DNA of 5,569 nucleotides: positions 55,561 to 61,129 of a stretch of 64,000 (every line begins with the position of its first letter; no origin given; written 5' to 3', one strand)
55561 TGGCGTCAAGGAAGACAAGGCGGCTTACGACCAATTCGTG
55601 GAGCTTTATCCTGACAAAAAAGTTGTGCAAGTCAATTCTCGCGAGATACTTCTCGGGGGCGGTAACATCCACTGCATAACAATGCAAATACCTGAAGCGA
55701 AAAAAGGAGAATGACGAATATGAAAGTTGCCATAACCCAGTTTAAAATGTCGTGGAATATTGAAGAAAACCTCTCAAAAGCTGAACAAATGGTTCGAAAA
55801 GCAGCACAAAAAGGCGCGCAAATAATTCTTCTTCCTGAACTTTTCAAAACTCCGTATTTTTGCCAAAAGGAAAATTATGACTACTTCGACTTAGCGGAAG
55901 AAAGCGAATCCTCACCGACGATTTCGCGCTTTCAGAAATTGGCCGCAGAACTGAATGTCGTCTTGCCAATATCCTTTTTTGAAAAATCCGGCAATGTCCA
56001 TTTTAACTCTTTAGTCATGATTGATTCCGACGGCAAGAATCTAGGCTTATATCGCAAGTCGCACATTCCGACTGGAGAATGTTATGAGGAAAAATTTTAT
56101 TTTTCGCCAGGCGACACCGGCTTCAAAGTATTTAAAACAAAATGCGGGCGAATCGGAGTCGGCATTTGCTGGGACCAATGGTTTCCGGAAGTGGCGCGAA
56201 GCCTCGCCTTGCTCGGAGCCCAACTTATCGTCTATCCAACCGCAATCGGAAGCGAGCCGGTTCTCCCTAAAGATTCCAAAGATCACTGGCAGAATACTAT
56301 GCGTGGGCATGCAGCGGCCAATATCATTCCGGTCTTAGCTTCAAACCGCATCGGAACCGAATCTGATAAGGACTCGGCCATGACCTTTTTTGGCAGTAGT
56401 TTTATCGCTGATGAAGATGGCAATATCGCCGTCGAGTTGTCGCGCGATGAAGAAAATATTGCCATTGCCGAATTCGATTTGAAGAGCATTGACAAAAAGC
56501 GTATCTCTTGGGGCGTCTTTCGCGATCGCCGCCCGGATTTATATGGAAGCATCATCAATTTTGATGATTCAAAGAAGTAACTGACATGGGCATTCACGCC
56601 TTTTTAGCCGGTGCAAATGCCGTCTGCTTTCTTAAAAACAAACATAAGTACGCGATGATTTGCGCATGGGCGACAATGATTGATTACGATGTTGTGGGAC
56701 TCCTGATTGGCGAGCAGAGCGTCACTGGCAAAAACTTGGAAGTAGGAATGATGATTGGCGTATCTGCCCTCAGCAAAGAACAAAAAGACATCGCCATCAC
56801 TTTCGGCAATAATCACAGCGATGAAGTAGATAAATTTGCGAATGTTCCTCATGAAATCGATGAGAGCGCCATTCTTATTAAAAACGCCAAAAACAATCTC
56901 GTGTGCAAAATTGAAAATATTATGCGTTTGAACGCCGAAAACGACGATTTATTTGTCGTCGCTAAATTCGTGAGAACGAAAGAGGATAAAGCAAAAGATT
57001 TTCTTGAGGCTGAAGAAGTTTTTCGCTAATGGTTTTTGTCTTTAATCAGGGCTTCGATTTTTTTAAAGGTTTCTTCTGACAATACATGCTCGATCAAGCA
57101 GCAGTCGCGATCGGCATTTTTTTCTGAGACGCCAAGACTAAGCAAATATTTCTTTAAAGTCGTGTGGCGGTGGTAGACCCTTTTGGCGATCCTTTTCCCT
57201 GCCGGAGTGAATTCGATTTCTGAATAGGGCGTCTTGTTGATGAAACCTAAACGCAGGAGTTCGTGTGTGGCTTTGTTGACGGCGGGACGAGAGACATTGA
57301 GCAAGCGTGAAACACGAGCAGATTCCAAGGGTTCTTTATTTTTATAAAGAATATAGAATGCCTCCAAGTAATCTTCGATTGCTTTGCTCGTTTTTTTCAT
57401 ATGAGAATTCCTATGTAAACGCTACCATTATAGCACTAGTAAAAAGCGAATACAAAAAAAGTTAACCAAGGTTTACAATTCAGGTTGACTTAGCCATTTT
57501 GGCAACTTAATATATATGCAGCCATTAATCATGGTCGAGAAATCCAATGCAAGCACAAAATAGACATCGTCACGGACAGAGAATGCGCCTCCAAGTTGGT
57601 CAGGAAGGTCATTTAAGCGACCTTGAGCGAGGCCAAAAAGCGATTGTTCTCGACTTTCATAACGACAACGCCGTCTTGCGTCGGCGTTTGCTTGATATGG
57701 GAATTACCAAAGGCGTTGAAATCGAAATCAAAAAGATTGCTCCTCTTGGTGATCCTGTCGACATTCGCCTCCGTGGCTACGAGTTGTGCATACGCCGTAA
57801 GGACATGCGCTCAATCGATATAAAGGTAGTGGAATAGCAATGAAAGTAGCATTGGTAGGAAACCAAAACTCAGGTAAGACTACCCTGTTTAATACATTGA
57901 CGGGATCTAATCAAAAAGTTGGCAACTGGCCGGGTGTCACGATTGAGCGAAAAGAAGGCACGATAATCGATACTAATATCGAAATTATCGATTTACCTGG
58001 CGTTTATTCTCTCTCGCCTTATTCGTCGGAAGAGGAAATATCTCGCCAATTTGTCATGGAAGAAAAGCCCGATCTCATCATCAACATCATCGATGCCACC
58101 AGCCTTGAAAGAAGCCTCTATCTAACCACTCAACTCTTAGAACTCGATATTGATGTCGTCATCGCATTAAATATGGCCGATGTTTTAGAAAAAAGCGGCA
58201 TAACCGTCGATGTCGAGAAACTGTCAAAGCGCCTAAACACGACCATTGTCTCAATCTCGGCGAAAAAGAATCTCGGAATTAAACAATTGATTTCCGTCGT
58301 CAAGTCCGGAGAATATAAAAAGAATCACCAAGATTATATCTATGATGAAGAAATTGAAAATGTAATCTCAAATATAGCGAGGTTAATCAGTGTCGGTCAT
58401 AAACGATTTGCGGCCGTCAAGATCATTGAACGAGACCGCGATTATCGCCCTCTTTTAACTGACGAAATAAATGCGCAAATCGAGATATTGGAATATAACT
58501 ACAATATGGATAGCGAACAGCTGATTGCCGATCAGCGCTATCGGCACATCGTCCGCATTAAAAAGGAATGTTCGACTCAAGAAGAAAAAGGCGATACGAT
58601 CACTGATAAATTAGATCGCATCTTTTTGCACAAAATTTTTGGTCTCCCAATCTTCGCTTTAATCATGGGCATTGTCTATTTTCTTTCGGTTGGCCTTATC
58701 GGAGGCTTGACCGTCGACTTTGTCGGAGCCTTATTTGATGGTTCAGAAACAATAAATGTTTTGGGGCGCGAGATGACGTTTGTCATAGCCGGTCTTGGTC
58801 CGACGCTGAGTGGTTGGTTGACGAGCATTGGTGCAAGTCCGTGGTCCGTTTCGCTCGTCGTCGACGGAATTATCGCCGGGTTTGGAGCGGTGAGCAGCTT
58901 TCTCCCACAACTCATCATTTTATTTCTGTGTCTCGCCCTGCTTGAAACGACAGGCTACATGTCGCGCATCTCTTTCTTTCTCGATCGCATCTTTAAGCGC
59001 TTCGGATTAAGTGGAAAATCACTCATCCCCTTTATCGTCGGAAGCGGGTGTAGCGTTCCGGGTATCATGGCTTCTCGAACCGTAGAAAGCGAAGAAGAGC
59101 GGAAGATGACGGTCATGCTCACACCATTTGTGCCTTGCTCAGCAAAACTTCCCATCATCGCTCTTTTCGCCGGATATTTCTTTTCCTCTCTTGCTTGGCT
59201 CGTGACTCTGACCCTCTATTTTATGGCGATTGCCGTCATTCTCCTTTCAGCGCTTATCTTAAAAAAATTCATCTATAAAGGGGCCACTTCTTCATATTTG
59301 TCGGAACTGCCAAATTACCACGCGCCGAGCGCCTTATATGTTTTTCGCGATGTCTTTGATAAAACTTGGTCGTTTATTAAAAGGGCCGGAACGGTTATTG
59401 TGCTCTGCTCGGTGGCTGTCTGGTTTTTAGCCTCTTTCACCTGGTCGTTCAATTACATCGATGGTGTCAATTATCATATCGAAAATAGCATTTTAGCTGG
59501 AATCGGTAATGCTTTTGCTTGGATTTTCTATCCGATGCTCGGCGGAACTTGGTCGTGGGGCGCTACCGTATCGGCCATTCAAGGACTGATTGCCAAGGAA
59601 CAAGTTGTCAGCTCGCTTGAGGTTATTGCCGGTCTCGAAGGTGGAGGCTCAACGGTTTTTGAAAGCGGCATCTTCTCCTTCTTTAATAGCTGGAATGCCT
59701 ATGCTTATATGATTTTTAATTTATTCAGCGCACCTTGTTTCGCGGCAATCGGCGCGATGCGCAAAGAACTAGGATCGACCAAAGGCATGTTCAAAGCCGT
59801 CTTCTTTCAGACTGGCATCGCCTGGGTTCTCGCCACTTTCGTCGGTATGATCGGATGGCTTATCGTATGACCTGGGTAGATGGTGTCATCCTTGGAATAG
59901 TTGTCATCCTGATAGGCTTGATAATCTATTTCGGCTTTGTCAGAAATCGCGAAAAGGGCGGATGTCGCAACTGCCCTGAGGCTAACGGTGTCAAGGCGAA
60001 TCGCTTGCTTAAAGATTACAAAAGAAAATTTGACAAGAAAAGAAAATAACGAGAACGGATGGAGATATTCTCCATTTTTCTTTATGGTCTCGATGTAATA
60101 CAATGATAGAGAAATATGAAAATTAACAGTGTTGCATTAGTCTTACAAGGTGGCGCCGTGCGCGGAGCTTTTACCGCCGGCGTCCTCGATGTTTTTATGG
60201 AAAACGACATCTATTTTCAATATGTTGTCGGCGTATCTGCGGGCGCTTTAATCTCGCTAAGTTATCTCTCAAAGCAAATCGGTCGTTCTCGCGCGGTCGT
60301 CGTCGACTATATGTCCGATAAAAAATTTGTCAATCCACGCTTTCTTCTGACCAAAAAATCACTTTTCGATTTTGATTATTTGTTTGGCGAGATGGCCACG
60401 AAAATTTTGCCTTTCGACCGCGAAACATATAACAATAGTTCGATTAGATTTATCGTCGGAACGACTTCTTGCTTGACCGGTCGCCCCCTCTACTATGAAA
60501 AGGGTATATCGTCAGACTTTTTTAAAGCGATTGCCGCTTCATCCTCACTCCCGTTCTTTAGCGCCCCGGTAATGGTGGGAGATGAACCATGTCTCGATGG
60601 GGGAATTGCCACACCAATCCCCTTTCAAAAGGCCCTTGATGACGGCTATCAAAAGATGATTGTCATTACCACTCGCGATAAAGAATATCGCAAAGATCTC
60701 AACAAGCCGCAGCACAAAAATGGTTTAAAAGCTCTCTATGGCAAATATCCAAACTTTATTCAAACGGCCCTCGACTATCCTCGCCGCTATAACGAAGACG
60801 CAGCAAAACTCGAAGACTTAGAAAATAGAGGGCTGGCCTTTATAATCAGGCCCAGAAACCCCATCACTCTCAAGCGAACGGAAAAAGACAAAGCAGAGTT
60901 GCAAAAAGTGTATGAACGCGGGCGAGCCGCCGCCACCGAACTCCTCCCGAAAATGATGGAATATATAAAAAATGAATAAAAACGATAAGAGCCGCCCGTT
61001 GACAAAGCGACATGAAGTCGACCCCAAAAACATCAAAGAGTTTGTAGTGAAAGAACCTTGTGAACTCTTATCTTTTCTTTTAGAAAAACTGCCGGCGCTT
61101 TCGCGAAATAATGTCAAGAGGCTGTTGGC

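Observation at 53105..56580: Single-polypeptide fusion of arginine decarboxylase and agmatine deiminase, followed by aguB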

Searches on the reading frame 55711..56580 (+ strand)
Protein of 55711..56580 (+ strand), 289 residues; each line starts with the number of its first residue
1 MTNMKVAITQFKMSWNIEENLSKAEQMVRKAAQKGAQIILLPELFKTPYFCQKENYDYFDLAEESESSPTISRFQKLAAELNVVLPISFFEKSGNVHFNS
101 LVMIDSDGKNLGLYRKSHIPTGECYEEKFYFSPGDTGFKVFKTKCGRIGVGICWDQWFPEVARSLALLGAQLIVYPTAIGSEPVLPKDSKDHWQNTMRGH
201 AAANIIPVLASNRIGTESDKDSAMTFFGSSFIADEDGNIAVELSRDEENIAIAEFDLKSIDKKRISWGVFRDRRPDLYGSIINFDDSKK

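Call 3: search_protein_families(library=pfam, proteins=[window:55711-56580:+], max_evalue=0.01)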
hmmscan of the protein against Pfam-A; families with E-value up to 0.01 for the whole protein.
window:55711-56580:+ (289 aa): 1 family
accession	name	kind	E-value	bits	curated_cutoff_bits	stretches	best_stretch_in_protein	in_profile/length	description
PF00795.27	CN_hydrolase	-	5.5e-64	216.4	23.2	1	5-262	1-253/256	Carbon-nitrogen hydrolase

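Call 4: search_protein_families(library=ncbifam, proteins=[window:55711-56580:+], max_evalue=0.01)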
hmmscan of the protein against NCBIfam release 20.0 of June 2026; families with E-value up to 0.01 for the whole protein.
window:55711-56580:+ (289 aa): 11 families
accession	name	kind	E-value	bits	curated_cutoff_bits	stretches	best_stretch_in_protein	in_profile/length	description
TIGR03381.1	agmatine_aguB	equivalog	6.8e-135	448.8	410.25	1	5-280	2-278/279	N-carbamoylputrescine amidase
NF040852.1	nitrile_Arch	equivalog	1.1e-44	152.5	500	1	4-278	1-260/262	nitrilase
NF010588.0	PRK13981.1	equivalog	1.2e-27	96.6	479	1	2-259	3-248/546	NAD+ synthase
NF009803.0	PRK13287.1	equivalog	2e-20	72.8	406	1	8-269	23-271/333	formamidase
NF033621.1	de_GSH_amidase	exception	2.2e-20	73.1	355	1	5-274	1-254/260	deaminated glutathione amidase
NF043013.1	DeGluthAmidYersProt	equivalog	2.8e-15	56.2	500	1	1-241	1-237/278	deaminated glutathione amidase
TIGR04048.1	nitrile_sll0784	equivalog_domain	1e-14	54.2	502.6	1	5-283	4-296/301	Nit6803 family nitrilase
TIGR00546.1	lnt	equivalog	1.4e-13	50.8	132.9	1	16-177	179-348/395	apolipoprotein N-acyltransferase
NF002730.0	PRK02628.1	equivalog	2.9e-13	48.9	473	1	7-274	18-295/677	NAD(+) synthase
NF007757.0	PRK10438.1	equivalog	4e-12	45.9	249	1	1-272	1-249/256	amidohydrolase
NF009802.0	PRK13286.1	equivalog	4.7e-10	38.9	427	1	93-264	111-267/345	aliphatic amidase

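Call 69: search_solved_structures(query=window:55711-56577:+, max_evalue=1e-20, show_alignments=1)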
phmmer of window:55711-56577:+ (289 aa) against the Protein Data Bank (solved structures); distinct sequences matched with E-value up to 1e-20: 19.
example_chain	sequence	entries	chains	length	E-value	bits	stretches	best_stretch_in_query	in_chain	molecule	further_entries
5h8i_A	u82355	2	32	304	3.5e-100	338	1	6-286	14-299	N-carbamoylputrescine amidohydrolase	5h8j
5h8k_A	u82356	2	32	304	8.8e-99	333.4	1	6-286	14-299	N-carbamoylputrescine amidohydrolase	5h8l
6mg6_A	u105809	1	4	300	7.8e-61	208.9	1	17-282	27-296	Carbon-nitrogen hydrolase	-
1j31_A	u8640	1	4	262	5.6e-41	143.8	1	15-278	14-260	Hypothetical protein PH0642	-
7ovg_A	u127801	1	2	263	9.8e-40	139.7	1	15-278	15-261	CN hydrolase domain-containing protein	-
6ypa_A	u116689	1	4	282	1.2e-39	139.4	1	15-278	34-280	CN hydrolase domain-containing protein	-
3ivz_A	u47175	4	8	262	1.9e-39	138.7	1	15-278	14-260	Nitrilase | Beta ureidopropionase (Beta-alanine synthase)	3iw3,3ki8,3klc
2vhh_A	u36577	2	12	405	7.1e-35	123.7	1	21-280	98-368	CG3027-PA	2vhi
2w1v_A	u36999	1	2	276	2e-27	99.3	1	1-278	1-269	NITRILASE HOMOLOG 2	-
8pt4_A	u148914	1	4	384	8.3e-27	97.3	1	25-278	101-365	Beta-ureidopropionase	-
6ftq_A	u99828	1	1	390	9.9e-27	97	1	25-278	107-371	Beta-ureidopropionase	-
1f89_A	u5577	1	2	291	2.3e-24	89.2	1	4-281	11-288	32.5 KDA PROTEIN YLR351C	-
1ems_A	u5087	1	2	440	8.5e-23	84.1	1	6-285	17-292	NIT-FRAGILE HISTIDINE TRIAD FUSION PROTEIN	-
1erz_A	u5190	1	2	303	1.6e-22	83.2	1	24-281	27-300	N-CARBAMYL-D-AMINO ACID AMIDOHYDROLASE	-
1fo6_A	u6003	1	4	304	1.6e-21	79.9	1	21-284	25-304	N-CARBAMoYL-D-AMINO-ACID AMIDOHYDROLASE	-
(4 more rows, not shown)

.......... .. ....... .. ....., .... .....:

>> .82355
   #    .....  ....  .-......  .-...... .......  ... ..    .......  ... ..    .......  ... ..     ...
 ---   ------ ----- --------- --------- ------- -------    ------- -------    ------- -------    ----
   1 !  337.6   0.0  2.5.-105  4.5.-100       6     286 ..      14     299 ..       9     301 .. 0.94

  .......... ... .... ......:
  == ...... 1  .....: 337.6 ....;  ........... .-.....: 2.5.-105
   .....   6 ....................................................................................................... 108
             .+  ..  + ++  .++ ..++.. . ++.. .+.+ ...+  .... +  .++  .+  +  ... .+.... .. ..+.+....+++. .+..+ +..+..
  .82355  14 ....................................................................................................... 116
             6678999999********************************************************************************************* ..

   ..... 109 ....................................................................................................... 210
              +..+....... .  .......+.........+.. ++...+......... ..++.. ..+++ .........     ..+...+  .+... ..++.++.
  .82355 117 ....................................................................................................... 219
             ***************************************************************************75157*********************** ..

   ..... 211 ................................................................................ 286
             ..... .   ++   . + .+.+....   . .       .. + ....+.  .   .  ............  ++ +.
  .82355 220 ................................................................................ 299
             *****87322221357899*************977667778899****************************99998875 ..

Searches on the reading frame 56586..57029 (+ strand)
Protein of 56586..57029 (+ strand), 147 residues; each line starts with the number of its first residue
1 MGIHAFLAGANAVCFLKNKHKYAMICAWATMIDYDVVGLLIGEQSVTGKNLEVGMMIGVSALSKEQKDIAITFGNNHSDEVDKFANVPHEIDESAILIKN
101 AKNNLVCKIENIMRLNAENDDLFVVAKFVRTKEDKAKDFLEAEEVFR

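Call 3: search_protein_families(library=pfam, proteins=[window:56586-57029:+], max_evalue=0.01)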
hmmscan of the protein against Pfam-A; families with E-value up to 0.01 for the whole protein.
window:56586-57029:+ (147 aa): 1 family
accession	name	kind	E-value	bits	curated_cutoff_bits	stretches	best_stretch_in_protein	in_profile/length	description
PF01613.24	Flavin_Reduct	-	5.6e-09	36.7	27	1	19-136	17-136/153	Flavin reductase like domain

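Call 4: search_protein_families(library=ncbifam, proteins=[window:56586-57029:+], max_evalue=0.01)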
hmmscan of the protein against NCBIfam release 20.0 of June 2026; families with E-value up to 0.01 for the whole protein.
window:56586-57029:+ (147 aa): 1 family
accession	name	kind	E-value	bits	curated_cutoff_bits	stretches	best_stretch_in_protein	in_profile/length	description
NF045630.1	monooxsub_HsaB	equivalog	4.9e-05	23.2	230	1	40-133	54-141/186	3-hydroxy-9,10-secoandrosta-1,3,5(10)-triene-9,17-dione monooxygenase reductase subunit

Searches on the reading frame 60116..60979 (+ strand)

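Call 40: search_protein_families(library=pfam, proteins=[window:60116-60979:+], max_evalue=0.0001)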
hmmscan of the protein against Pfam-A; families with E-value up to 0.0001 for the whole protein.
window:60116-60979:+ (287 aa): 2 families
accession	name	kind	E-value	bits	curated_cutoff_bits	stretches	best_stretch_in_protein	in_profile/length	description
PF01734.28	Patatin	-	4.7e-22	79.6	27.7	1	8-173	1-190/191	Patatin-like phospholipase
PF19890.4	DUF6363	-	7e-18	64.7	26.4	1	211-284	1-74/75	Domain of unknown function (DUF6363)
